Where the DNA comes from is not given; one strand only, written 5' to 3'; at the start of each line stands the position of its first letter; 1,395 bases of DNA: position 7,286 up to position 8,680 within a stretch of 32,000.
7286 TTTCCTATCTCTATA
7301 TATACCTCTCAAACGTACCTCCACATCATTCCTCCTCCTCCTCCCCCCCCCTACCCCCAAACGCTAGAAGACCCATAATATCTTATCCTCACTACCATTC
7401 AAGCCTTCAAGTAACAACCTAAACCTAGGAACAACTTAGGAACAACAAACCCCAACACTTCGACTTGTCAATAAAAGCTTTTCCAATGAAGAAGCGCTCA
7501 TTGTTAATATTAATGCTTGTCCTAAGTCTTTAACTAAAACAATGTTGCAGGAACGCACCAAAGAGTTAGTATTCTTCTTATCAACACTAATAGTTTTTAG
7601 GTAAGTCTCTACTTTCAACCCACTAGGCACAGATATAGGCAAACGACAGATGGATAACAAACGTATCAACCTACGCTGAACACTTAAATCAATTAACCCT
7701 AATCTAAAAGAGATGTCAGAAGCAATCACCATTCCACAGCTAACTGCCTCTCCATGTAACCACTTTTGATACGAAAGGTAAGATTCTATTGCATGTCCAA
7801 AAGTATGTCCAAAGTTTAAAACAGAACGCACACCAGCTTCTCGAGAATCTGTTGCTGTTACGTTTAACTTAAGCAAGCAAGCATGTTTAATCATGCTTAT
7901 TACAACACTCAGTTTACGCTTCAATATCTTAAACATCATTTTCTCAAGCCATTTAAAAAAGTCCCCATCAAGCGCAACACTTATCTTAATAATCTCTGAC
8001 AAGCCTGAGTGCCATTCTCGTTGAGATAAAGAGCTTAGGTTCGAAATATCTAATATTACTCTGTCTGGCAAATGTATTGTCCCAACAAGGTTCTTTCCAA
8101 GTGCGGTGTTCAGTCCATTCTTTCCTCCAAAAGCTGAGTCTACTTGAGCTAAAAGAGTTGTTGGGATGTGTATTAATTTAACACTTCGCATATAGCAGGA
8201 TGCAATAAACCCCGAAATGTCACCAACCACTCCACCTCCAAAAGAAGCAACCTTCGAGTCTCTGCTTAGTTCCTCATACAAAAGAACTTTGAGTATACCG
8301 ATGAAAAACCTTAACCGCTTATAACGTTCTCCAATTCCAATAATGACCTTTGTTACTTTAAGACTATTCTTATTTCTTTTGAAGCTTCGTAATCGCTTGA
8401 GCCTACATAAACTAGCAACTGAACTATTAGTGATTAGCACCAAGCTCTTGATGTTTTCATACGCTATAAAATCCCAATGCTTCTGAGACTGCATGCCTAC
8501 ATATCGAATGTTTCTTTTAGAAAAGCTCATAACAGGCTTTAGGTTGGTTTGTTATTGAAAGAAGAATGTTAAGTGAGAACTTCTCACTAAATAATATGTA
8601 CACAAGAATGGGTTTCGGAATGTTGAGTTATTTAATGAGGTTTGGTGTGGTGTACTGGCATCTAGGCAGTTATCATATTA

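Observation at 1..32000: Two-lineage (gamma-like / beta-like) mosaic with an abrupt compositional switch near 6.6-6.9 kb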

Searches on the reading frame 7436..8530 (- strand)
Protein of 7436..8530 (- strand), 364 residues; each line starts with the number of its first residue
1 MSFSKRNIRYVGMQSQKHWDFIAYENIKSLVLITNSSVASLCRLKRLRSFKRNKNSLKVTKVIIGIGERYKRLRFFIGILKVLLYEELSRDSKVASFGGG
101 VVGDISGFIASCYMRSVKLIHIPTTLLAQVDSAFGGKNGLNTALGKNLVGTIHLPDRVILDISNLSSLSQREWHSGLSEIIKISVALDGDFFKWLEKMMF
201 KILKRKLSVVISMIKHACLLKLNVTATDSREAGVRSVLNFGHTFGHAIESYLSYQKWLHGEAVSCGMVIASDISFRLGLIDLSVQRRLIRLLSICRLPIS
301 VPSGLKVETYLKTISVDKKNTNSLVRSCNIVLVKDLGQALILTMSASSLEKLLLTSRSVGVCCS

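Call 9: find_encoding_contigs(protein=window:7436-8530:-, flank=10000, max_places=6)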
Protein window:7436-8530:- (364 aa): no gene with exactly this product is on record in the collection.

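Call 23: find_homologous_proteins(query=window:7439-8530:-)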
Query window:7439-8530:- (364 aa): 7816 proteins with E <= 0.001 among 8000 candidates; the best 120 are listed.
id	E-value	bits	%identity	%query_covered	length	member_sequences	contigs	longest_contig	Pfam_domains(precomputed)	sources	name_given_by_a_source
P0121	4.3e-230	781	100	100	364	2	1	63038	PF24621.3,PF01761.27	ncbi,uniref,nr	ncbi:3-dehydroquinate synthase [Candidatus Tremblaya phenacola]|uniref:3-dehydroquinate synthase n=1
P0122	6.7e-191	652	81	99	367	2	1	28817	PF24621.3,PF01761.27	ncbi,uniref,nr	ncbi:3-dehydroquinate synthase [Candidatus Tremblaya phenacola]|uniref:3-dehydroquinate synthase n=1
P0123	5.5e-83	297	48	80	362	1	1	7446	PF24621.3,PF01761.27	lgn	-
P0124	1.1e-82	296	47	80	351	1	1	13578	PF24621.3,PF01761.27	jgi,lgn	jgi:3-dehydroquinate synthase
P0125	1.1e-82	296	46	81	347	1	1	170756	PF24621.3,PF01761.27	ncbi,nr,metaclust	ncbi:3-dehydroquinate synthase [Candidatus Tremblaya phenacola PAVE]|nr:3-dehydroquinate synthase [C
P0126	1.5e-81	292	44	93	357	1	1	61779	PF13685.13,PF24621.3,PF00465.26,PF01761.27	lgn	-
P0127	1.2e-77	279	45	79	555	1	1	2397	PF13685.13,PF01202.29,PF24621.3,PF00465.26,PF01761.27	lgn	-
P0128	2.1e-77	279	43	91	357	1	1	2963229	PF13685.13,PF24621.3,PF01761.27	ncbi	-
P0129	2.7e-77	278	44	85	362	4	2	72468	PF13685.13,PF24621.3,PF01761.27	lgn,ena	-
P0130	1.1e-76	276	43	93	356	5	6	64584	PF13685.13,PF24621.3,PF01761.27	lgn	-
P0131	2.6e-76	275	43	90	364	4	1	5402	PF13685.13,PF24621.3,PF01761.27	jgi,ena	-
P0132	8.1e-76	273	42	90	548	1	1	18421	PF13685.13,PF01202.29,PF24621.3,PF00465.26,PF01761.27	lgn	-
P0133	8.6e-76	273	43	88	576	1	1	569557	PF13685.13,PF01202.29,PF13238.13,PF24621.3,PF00465.26,PF01761.27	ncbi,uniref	ncbi:bifunctional shikimate kinase/3-dehydroquinate synthase AroKB [Paraherbaspirillum soli]|uniref:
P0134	1.6e-75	272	43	90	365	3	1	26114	PF13685.13,PF24621.3,PF01761.27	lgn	-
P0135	2.6e-75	272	43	90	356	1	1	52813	PF13685.13,PF24621.3,PF01761.27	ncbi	-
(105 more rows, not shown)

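Call 24: find_encoding_contigs(protein=P0121, flank=10000, max_places=6)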
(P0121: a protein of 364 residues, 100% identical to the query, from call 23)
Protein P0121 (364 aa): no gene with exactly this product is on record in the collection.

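Call 25: find_encoding_contigs(protein=P0122, flank=10000, max_places=6)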
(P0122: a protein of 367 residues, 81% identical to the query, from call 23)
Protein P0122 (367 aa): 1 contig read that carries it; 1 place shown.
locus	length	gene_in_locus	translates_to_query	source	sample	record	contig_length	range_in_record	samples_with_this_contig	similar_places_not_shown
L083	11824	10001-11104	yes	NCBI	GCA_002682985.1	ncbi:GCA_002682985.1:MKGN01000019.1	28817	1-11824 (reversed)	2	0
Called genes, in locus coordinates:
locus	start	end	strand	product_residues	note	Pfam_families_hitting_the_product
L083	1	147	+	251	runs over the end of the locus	PF00181:Ribosomal_L2_N, PF03947:Ribosomal_L2_C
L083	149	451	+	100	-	PF00203:Ribosomal_S19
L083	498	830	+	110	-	PF00237:Ribosomal_L22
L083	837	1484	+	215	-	PF07650:KH_2, PF00189:Ribosomal_S3_C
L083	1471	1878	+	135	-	PF00252:Ribosomal_L16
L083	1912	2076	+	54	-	-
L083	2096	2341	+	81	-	PF00366:Ribosomal_S17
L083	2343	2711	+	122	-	PF00238:Ribosomal_L14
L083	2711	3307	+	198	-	PF00281:Ribosomal_L5, PF00673:Ribosomal_L5_C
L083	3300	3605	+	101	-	PF00253:Ribosomal_S14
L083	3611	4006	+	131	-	PF00410:Ribosomal_S8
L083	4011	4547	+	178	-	PF00347:Ribosomal_L6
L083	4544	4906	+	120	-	PF00861:Ribosomal_L18p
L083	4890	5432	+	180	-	PF00333:Ribosomal_S5, PF03719:Ribosomal_S5_C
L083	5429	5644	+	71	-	PF00327:Ribosomal_L30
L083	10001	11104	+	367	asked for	PF01761:DHQ_synthase, PF24621:DHQS_C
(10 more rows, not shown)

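Call 26: list_cluster_members(proteins=[P0121, P0122])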
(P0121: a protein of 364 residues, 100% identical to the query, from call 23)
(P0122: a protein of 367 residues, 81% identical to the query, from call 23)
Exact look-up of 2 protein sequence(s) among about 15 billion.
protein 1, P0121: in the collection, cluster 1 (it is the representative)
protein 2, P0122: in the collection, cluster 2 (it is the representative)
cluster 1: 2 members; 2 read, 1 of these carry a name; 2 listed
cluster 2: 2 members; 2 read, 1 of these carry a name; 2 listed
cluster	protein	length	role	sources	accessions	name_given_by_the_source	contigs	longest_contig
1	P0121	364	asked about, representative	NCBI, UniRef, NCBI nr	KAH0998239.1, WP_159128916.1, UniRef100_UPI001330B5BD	3-dehydroquinate synthase [Candidatus Tremblaya phenacola] | 3-dehydroquinate synthase n=1 Tax=Candidatus Tremblayella phenacoccinincola TaxID=1010676 ...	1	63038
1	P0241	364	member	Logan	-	-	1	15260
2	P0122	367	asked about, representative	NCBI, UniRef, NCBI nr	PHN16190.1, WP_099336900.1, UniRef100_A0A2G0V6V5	3-dehydroquinate synthase [Candidatus Tremblaya phenacola] | 3-dehydroquinate synthase n=1 Tax=Candidatus Tremblayella phenacoccinincola TaxID=1010676 ...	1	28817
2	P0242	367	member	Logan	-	-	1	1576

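Call 29: find_encoding_contigs(protein=P0241, flank=10000, max_places=6)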
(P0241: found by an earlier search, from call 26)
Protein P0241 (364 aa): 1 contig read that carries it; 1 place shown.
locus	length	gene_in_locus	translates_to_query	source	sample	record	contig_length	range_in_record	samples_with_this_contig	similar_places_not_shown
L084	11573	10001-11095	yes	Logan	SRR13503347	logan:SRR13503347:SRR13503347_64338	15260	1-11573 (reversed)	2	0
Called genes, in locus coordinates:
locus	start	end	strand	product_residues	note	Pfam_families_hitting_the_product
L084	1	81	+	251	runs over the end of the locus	PF00181:Ribosomal_L2_N, PF03947:Ribosomal_L2_C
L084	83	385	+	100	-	PF00203:Ribosomal_S19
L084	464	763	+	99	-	PF00237:Ribosomal_L22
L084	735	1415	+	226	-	PF07650:KH_2, PF00189:Ribosomal_S3_C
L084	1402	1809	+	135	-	PF00252:Ribosomal_L16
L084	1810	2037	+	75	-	-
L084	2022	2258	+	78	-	PF00366:Ribosomal_S17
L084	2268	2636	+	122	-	PF00238:Ribosomal_L14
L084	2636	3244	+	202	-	PF00281:Ribosomal_L5, PF00673:Ribosomal_L5_C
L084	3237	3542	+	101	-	PF00253:Ribosomal_S14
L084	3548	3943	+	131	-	PF00410:Ribosomal_S8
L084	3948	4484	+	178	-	PF00347:Ribosomal_L6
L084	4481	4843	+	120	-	PF00861:Ribosomal_L18p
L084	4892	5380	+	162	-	PF00333:Ribosomal_S5, PF03719:Ribosomal_S5_C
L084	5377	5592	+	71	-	PF00327:Ribosomal_L30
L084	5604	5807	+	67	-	-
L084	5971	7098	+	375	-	PF00344:SecY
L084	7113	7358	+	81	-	PF01176:eIF-1a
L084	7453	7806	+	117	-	PF00416:Ribosomal_S13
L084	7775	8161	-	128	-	-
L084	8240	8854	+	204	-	PF00163:Ribosomal_S4, PF01479:S4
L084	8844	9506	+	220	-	PF01193:RNA_pol_L, PF01000:RNA_pol_A_bac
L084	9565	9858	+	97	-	PF01196:Ribosomal_L17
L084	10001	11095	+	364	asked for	PF01761:DHQ_synthase, PF24621:DHQS_C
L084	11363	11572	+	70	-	?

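Call 36: find_encoding_contigs(protein=P0125, flank=10000, max_places=3)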
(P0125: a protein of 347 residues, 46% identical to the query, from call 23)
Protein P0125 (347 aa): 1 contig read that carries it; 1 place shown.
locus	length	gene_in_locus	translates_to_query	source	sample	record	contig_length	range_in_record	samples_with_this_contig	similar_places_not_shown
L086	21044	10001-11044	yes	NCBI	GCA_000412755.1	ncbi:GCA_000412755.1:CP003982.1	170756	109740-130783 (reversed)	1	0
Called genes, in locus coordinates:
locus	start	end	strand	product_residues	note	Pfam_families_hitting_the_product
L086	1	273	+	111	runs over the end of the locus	PF00237:Ribosomal_L22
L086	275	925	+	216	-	PF07650:KH_2, PF00189:Ribosomal_S3_C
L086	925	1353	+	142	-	PF00252:Ribosomal_L16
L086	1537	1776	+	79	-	PF00366:Ribosomal_S17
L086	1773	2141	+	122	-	PF00238:Ribosomal_L14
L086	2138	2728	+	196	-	PF00281:Ribosomal_L5, PF00673:Ribosomal_L5_C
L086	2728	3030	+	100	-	PF00253:Ribosomal_S14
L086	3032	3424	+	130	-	PF00410:Ribosomal_S8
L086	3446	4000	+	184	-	PF00347:Ribosomal_L6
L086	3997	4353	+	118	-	PF00861:Ribosomal_L18p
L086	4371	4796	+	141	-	PF00333:Ribosomal_S5, PF03719:Ribosomal_S5_C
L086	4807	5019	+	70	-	PF00327:Ribosomal_L30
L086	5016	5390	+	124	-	-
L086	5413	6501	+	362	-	-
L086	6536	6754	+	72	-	PF01176:eIF-1a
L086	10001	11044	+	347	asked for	PF01761:DHQ_synthase, PF24621:DHQS_C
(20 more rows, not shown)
